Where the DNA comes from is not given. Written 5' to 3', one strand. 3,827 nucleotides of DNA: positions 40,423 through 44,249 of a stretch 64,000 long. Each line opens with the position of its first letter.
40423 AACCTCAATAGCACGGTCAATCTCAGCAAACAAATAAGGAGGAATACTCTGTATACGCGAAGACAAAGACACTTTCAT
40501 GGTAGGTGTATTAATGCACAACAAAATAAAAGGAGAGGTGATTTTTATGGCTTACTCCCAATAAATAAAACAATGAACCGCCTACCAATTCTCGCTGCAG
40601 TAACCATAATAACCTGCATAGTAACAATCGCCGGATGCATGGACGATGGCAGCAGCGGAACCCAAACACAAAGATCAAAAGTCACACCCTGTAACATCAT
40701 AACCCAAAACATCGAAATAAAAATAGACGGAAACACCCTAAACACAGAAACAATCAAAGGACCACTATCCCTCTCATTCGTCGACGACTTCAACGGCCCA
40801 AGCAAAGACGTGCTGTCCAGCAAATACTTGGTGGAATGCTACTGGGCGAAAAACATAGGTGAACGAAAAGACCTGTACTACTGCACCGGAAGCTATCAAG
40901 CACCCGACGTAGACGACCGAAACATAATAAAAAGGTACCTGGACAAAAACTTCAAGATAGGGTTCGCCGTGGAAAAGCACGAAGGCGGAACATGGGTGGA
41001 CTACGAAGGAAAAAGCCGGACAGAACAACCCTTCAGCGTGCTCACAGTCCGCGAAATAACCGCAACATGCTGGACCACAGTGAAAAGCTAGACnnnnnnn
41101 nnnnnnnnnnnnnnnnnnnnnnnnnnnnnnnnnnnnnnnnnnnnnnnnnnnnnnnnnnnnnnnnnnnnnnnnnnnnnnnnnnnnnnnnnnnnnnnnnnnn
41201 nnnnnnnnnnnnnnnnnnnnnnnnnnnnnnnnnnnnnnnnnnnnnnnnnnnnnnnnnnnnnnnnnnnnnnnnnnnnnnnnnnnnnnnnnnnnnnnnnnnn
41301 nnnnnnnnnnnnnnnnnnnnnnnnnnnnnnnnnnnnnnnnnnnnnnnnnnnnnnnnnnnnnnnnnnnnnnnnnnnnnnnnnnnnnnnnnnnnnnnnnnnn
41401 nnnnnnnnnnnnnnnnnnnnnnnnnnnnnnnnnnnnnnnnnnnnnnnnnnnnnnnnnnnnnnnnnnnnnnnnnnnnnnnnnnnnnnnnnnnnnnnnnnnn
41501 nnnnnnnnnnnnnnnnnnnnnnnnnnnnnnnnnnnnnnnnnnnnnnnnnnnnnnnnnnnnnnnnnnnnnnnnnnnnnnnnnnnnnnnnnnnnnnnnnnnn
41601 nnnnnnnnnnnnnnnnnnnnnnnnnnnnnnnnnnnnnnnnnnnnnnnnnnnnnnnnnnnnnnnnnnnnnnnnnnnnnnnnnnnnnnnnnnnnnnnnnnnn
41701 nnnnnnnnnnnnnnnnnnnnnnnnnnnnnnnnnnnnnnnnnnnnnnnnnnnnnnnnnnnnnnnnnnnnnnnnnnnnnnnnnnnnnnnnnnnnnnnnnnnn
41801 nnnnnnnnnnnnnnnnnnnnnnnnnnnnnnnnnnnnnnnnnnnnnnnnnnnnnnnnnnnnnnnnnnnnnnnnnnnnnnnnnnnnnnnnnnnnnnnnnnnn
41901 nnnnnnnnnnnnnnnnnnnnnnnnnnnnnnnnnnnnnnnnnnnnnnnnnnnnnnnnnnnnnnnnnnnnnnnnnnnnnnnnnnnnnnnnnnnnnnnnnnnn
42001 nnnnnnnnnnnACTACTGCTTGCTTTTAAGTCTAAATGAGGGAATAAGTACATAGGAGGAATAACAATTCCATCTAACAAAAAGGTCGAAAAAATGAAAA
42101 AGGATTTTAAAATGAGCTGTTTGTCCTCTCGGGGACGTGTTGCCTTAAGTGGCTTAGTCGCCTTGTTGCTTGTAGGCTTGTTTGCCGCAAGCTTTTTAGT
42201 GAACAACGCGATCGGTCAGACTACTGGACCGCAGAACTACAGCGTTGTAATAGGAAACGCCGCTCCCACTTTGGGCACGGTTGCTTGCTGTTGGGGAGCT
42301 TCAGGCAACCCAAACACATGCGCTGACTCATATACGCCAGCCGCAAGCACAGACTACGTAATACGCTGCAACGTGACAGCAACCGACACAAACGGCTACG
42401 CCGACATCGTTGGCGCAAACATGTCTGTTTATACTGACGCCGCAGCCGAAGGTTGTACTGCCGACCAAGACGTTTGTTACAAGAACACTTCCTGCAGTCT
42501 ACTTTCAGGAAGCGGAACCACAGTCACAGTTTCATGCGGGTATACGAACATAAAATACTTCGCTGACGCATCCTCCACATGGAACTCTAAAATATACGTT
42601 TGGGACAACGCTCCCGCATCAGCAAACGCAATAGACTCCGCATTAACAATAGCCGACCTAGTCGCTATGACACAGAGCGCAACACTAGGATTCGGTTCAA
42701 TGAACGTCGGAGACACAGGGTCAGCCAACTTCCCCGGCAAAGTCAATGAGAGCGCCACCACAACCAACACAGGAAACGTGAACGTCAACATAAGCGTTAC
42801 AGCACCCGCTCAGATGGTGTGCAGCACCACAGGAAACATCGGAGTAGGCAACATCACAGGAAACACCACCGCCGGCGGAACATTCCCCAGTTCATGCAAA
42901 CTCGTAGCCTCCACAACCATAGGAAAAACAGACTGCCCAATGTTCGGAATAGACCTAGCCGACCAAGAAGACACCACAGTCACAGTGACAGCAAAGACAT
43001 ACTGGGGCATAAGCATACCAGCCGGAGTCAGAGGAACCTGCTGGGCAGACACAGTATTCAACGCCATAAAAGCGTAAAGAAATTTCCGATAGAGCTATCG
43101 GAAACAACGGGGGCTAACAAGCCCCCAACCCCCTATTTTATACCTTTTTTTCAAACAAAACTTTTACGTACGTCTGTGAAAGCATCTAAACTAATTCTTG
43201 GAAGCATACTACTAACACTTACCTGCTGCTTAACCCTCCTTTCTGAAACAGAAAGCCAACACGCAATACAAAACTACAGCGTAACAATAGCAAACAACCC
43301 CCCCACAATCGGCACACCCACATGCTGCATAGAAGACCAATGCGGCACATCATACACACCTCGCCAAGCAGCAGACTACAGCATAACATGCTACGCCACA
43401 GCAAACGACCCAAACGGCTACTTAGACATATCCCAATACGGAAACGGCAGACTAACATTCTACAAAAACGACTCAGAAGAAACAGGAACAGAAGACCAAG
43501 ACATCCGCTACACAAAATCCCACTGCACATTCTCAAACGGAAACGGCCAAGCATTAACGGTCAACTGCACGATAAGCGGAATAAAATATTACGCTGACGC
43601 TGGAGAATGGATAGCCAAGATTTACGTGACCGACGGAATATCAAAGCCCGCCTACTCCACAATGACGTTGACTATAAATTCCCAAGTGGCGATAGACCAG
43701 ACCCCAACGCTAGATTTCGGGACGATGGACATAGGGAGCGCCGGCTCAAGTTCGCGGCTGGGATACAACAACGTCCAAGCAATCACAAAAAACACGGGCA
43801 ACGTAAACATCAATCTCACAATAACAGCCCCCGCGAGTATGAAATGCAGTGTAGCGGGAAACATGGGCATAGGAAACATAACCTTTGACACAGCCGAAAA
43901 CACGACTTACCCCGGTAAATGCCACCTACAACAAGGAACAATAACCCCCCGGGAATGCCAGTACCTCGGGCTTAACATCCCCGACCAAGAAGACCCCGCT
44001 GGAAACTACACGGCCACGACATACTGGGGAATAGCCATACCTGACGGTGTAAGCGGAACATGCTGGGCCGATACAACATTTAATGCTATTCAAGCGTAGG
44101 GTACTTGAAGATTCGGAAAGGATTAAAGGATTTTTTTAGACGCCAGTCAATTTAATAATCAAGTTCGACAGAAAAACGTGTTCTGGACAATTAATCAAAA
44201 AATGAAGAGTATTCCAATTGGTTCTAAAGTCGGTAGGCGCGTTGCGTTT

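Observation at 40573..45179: Tandem array of an unassigned secreted, Cys- and sequon-rich two-domain protein family (family S)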

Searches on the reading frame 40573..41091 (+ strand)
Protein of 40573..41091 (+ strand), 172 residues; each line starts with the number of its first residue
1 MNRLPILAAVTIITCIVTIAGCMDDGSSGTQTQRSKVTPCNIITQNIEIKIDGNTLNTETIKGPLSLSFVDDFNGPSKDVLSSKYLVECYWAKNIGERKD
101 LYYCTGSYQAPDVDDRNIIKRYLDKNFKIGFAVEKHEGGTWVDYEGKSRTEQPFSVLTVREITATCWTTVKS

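Call 6: search_protein_families(library=pfam, proteins=[window:40573-41091:+], max_evalue=0.1)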
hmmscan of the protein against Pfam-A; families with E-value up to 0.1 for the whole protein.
window:40573-41091:+ (172 aa): 0 families
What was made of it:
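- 40573..41091 (+): Lipobox-type 172-aa protein that ends 2 nt before S copy 1. Inside the finding's coordinates but not a family member. No Pfam hit (call 6).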

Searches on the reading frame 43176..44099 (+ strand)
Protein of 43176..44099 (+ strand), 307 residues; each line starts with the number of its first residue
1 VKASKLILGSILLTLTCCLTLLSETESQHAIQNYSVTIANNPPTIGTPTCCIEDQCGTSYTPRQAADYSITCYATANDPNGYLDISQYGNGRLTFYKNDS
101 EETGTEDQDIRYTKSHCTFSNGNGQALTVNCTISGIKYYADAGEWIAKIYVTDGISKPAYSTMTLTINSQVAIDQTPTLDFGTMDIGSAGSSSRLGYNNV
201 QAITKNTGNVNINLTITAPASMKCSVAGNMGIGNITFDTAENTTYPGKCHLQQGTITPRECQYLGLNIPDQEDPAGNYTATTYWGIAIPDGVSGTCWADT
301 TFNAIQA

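Call 4: search_protein_families(library=pfam, proteins=[window:43176-44099:+], max_evalue=1)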
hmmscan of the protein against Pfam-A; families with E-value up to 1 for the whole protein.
window:43176-44099:+ (307 aa): 0 families

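Call 5: search_protein_families(library=ncbifam, proteins=[window:43176-44099:+], max_evalue=1)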
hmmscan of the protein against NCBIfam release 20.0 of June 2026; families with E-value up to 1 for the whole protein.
window:43176-44099:+ (307 aa): 1 family
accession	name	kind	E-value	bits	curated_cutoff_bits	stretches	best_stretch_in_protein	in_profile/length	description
NF041193.1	lipo_SP0191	subfamily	0.027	14.5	75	0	162-213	129-180/190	SP0191 family lipoprotein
